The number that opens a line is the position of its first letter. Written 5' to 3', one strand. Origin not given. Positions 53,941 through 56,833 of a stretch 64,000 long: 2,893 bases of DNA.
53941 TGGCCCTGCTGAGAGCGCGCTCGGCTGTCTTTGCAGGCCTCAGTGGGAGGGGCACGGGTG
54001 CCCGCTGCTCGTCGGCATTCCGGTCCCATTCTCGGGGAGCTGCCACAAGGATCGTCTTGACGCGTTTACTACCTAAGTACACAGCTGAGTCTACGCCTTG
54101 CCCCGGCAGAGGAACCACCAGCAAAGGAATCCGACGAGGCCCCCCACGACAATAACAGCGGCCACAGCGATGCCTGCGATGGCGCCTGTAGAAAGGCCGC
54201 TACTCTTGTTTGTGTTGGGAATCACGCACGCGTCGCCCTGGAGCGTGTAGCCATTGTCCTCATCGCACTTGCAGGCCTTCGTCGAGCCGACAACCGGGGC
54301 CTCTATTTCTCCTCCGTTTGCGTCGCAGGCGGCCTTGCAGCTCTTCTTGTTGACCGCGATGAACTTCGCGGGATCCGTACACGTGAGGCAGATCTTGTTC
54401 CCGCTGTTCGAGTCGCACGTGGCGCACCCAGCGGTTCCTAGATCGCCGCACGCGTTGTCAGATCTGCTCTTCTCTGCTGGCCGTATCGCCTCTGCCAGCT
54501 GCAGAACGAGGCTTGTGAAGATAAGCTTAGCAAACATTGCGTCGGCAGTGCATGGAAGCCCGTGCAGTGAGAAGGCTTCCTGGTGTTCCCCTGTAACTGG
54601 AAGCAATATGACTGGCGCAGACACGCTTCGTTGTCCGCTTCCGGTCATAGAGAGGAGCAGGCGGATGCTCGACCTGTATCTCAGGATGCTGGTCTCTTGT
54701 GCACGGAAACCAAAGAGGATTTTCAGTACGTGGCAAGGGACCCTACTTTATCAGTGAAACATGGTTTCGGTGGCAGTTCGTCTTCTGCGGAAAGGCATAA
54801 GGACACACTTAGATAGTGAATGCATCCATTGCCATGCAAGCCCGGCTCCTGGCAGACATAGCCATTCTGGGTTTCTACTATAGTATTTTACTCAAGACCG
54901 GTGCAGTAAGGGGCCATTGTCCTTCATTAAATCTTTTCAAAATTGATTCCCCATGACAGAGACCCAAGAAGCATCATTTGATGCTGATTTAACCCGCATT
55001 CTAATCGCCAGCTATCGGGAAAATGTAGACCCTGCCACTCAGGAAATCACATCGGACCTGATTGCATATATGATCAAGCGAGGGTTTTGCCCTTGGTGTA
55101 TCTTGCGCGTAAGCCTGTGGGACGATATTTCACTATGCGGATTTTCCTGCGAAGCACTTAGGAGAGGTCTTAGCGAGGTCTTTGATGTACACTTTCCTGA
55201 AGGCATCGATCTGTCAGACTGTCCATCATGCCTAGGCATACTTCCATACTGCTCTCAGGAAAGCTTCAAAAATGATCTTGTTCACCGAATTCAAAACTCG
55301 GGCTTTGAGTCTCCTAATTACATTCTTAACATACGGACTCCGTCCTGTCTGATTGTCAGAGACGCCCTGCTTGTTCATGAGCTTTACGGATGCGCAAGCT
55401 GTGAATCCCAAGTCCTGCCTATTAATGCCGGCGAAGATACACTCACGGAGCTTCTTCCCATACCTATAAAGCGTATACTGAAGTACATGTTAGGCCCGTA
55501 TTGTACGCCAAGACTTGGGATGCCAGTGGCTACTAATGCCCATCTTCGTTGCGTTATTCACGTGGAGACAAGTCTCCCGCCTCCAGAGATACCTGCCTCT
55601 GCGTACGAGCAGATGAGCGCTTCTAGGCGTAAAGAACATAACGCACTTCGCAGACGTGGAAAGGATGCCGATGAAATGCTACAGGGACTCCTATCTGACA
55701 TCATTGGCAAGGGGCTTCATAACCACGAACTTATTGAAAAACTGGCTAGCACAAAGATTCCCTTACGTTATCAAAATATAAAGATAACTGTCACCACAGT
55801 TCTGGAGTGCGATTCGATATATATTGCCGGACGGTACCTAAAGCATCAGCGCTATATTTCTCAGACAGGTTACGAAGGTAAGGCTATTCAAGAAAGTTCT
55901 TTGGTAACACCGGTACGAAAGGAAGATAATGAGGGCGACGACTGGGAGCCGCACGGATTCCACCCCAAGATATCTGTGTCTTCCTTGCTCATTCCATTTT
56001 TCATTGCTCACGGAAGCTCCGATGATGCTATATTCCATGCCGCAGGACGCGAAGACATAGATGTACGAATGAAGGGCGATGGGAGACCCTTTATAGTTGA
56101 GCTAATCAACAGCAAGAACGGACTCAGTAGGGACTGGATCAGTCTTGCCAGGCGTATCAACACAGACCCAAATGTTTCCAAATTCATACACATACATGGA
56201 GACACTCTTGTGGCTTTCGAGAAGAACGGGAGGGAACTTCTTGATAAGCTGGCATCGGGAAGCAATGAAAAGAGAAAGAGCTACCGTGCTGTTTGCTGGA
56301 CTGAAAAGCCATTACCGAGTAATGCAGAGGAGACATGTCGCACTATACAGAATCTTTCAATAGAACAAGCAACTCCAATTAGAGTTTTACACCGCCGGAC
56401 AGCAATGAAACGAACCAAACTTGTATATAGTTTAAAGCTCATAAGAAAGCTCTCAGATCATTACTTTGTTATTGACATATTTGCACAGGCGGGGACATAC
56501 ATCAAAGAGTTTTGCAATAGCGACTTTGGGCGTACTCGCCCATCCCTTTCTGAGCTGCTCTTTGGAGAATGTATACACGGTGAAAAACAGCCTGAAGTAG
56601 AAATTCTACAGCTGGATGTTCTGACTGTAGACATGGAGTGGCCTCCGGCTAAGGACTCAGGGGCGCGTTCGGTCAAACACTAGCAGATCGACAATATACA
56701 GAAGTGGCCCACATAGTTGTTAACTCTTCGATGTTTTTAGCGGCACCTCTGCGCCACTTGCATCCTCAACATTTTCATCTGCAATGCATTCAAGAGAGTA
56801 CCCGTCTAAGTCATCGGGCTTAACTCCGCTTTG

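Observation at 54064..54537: Miniature VSP (148 aa) with complete signal peptide, TM-CRGKA tail and canonical extended polyA signal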

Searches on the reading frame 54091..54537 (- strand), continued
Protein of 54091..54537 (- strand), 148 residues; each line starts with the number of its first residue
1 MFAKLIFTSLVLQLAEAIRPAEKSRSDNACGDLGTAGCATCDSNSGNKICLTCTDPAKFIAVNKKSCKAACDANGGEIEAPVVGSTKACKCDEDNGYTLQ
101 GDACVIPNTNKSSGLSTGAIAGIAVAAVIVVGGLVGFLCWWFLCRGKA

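Call 60: fold_search(model_id=the predicted structure, library=pdb)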
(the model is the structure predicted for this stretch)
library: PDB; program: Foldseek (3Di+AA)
matches with E <= 10: 44; with E <= 0.001: 0
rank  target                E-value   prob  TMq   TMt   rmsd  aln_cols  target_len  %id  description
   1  4c8v_H                3.5e-01  0.33  0.26  0.35  10.1       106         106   17  Xenopus RSPO2 Fu1-Fu2 crystal form I (released 2013-11-20)
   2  4c8v_E                7.8e-01  0.18  0.25  0.34  10.1       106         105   17  Xenopus RSPO2 Fu1-Fu2 crystal form I (released 2013-11-20)
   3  4bsr_C                7.8e-01  0.16  0.25  0.34  10.4       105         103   20  Structure of the ectodomain of LGR5 in complex with R-spondin-1 (Fu1Fu2) in P22121 crystal form (released 2013-06-19)
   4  4c99_B                8.9e-01  0.13  0.24  0.31   8.8       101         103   14  Mouse ZNRF3 ectodomain in complex with mouse RSPO2 Fu1-Fu2 crystal form I (released 2013-11-20)
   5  4kng_M                1.5e+00  0.14  0.25  0.36   9.4        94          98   21  Crystal structure of human LGR5-RSPO1-RNF43 (released 2013-06-19)
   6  4c9u_B                1.6e+00  0.10  0.23  0.32  10.0       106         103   17  Xenopus ZNRF3 ectodomain in complex with Xenopus RSPO2 Fu1-Fu2 crystal form II (released 2013-11-20)
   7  4c9v_B                1.8e+00  0.11  0.25  0.34  10.6       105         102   17  Xenopus RNF43 ectodomain in complex with Xenopus RSPO2 Fu1-Fu2 (released 2013-11-20)
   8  4kng_P                1.9e+00  0.11  0.25  0.36   9.5        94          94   20  Crystal structure of human LGR5-RSPO1-RNF43 (released 2013-06-19)
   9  4cdk_E                2.1e+00  0.11  0.26  0.34   9.1       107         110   21  Structure of ZNRF3-RSPO1 (released 2014-01-08)
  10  3u9u_E                2.3e+00  0.05  0.17  0.05  13.0        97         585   15  Crystal Structure of Extracellular Domain of Human ErbB4/Her4 in complex with the Fab fragment of mAb1479 (released 2012-10-31)
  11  9qaw_B                2.6e+00  0.04  0.19  0.01  15.0        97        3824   21  CryoEM structure of the human LRP2 receptor ectodomain in complex with LRPAP1 (released 2026-03-11)
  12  7v3p_B                3.0e+00  0.07  0.22  0.05   7.8        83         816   12  Cryo-EM structure of the IGF1R/insulin complex (released 2022-08-17)
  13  5j3h_E                3.2e+00  0.06  0.21  0.13  10.0        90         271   14  Human insulin receptor domains L1-CR in complex with peptide S519C16 and 83-7 Fv (released 2016-06-15)
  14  1ivo_A                3.4e+00  0.04  0.18  0.06  11.1        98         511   16  Crystal Structure of the Complex of Human Epidermal Growth Factor and Receptor Extracellular Domains. (released 2002-10-16)
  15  8u4i_B                3.7e+00  0.14  0.19  0.05   2.0        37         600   24  Structure of the HER4/NRG1b Homodimer Extracellular Domain (released 2024-03-13)
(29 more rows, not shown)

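Call 62: find_encoding_contigs(protein=P0005, flank=6000, max_places=2)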
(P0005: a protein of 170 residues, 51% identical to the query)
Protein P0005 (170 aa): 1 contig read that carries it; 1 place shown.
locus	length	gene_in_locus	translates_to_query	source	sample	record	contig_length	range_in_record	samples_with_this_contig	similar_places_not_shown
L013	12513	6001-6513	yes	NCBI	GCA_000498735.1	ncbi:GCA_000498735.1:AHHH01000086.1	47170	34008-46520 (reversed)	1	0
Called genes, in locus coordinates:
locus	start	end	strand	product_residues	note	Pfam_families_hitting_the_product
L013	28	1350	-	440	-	PF03302:VSP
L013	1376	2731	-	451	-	PF03302:VSP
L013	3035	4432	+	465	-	PF03302:VSP (weak)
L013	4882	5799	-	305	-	-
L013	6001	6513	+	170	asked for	PF03302:VSP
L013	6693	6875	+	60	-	-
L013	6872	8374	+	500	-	PF12796:Ank_2, PF13637:Ank_4 (faint), PF00023:Ank (faint), PF13606:Ank_3 (faint), PF13857:Ank_5 (faint), PF12796:Ank_2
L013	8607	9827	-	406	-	PF01926:MMR_HSR1, PF06071:YchF-GTPase_C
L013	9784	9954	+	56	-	-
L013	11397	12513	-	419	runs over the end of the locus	-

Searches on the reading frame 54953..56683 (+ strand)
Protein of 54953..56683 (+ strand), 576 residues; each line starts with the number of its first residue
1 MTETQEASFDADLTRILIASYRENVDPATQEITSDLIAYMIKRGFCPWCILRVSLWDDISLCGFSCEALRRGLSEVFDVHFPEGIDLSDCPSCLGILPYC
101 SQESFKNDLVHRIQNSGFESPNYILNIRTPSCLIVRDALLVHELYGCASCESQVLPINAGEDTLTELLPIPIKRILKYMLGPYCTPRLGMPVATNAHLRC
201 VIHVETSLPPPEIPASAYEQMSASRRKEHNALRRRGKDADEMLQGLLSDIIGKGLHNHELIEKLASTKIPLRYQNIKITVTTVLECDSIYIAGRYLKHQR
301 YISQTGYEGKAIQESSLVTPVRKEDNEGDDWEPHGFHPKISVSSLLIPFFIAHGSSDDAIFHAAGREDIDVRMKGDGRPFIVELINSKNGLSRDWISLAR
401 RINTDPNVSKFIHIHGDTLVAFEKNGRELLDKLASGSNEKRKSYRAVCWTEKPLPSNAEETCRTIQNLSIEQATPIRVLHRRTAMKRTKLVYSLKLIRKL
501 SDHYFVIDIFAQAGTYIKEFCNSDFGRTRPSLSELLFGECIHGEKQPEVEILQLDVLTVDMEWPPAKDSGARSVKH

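Call 7: search_protein_families(library=pfam, proteins=[window:54953-56683:+], max_evalue=0.1)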
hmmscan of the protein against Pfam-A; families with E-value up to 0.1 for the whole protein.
window:54953-56683:+ (576 aa): 2 families
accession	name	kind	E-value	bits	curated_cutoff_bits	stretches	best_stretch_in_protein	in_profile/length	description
PF21238.2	Pus10_C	-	2.5e-58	197.8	27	1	290-560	1-232/232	Pus10, C-terminal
PF21237.2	Pus10_N_euk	-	5.8e-05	23.3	26.5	1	90-195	1-97/175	Eukaryotic Pus10, N-terminal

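Call 24: find_homologous_proteins(query=window:54953-56680:+, max_evalue=1e-30)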
Query window:54953-56680:+ (576 aa): 135 proteins with E <= 1e-30 among 8000 candidates; the best 120 are listed.
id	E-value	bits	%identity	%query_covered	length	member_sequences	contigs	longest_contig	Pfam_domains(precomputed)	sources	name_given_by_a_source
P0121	0.0e+0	1315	98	100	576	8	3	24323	PF21238.3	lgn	-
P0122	0.0e+0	1195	90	100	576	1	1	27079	PF21238.3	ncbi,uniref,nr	ncbi:Pseudouridylate synthase, putative [Giardia lamblia P15]|uniref:tRNA pseudouridine(55) synthase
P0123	0.0e+0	1094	81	100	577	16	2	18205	PF21238.3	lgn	-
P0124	0.0e+0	1047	76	100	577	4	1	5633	PF21238.3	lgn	-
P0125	4.1e-122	426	41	95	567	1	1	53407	PF21237.3,PF21238.3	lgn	-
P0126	1.9e-112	395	38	91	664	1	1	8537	PF21237.3,PF21238.3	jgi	-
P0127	4.5e-70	255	34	91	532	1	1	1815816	PF21237.3,PF21238.3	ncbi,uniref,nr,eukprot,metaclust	ncbi:TRNA pseudouridine synthase [Spironucleus salmonicida]|uniref:tRNA pseudouridine(55) synthase n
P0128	1.4e-45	174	30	83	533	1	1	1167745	PF21237.3,PF21238.3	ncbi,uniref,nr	ncbi:hypothetical protein RRG08_034253 [Elysia crispata]|uniref:tRNA pseudouridine(55) synthase n=1 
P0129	5.6e-45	172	38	48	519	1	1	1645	PF21237.3,PF21238.3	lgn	-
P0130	7.7e-45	171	30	83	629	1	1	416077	PF21237.3,PF21238.3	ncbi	ncbi:putative tRNA pseudouridine synthase Pus10 [Balamuthia mandrillaris]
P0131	5.0e-40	155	28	93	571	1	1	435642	PF21238.3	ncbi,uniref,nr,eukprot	ncbi:tRNA pseudouridine synthase Pus10 [Carpediemonas membranifera]|uniref:tRNA pseudouridine(55) sy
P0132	3.0e-38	150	34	56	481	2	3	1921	PF21238.3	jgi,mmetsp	mmetsp:Transcript_9875/g.19390 ORF Transcript_9875/g.19390 Transcript_9875/m.19390 type:complete len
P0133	3.2e-38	150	36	50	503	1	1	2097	PF21237.3,PF21238.3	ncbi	-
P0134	4.1e-38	149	27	83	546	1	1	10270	PF21237.3,PF21238.3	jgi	jgi:tRNA pseudouridine synthase 10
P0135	1.1e-37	148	27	93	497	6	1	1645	PF21238.3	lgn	-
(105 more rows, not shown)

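Call 26: find_encoding_contigs(protein=P0121, flank=5000, max_places=3)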
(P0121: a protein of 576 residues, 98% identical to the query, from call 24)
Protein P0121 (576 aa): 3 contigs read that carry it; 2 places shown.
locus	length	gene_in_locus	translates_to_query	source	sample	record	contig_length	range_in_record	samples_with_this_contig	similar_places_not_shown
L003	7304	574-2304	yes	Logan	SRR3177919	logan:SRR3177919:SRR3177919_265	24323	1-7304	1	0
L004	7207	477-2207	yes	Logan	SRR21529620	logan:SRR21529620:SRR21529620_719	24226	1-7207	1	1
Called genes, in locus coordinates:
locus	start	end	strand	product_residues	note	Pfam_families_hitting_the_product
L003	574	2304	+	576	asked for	PF21238:Pus10_C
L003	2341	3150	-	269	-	-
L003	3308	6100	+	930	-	PF00176:SNF2-rel_dom, PF04851:ResIII, PF00271:Helicase_C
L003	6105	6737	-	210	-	-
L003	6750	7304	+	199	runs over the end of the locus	-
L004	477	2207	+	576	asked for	PF21238:Pus10_C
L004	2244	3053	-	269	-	-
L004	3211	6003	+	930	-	PF00176:SNF2-rel_dom, PF04851:ResIII, PF00271:Helicase_C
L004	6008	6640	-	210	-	-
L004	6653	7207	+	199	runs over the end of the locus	-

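Call 27: find_encoding_contigs(protein=P0122, flank=5000, max_places=2)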
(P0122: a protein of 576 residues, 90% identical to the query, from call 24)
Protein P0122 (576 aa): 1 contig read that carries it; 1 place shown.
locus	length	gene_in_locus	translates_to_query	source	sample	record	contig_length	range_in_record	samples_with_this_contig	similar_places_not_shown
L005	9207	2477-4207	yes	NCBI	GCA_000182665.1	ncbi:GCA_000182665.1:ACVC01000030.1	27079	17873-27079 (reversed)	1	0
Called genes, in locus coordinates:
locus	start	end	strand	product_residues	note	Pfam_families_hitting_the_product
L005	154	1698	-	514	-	PF03302:VSP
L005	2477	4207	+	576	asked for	PF21238:Pus10_C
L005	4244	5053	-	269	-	-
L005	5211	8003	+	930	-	PF00176:SNF2-rel_dom, PF04851:ResIII, PF00271:Helicase_C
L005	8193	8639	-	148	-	-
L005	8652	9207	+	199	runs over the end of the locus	-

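Call 28: find_encoding_contigs(protein=P0123, flank=5000, max_places=2)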
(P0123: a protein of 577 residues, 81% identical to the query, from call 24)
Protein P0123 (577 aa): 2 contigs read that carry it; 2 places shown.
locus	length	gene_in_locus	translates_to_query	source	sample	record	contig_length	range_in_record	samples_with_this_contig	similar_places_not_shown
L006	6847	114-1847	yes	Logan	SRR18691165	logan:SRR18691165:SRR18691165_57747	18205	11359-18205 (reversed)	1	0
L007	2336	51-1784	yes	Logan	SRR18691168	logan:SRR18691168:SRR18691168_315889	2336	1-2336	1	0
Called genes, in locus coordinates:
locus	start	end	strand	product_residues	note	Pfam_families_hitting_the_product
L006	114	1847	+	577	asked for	PF21238:Pus10_C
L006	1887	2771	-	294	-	-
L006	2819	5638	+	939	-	PF00176:SNF2-rel_dom, PF04851:ResIII, PF00271:Helicase_C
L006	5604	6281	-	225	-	-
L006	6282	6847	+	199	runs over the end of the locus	-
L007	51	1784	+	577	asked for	PF21238:Pus10_C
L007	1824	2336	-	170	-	?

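Call 29: find_encoding_contigs(protein=P0124, flank=5000, max_places=2)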
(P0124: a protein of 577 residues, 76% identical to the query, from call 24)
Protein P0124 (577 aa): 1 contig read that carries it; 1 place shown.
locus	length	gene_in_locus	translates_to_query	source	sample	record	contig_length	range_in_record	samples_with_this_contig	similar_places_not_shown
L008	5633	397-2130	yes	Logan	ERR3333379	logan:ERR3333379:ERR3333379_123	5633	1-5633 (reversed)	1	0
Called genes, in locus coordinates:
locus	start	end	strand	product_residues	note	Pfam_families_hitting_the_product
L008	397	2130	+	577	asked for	PF21238:Pus10_C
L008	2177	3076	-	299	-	-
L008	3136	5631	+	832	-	?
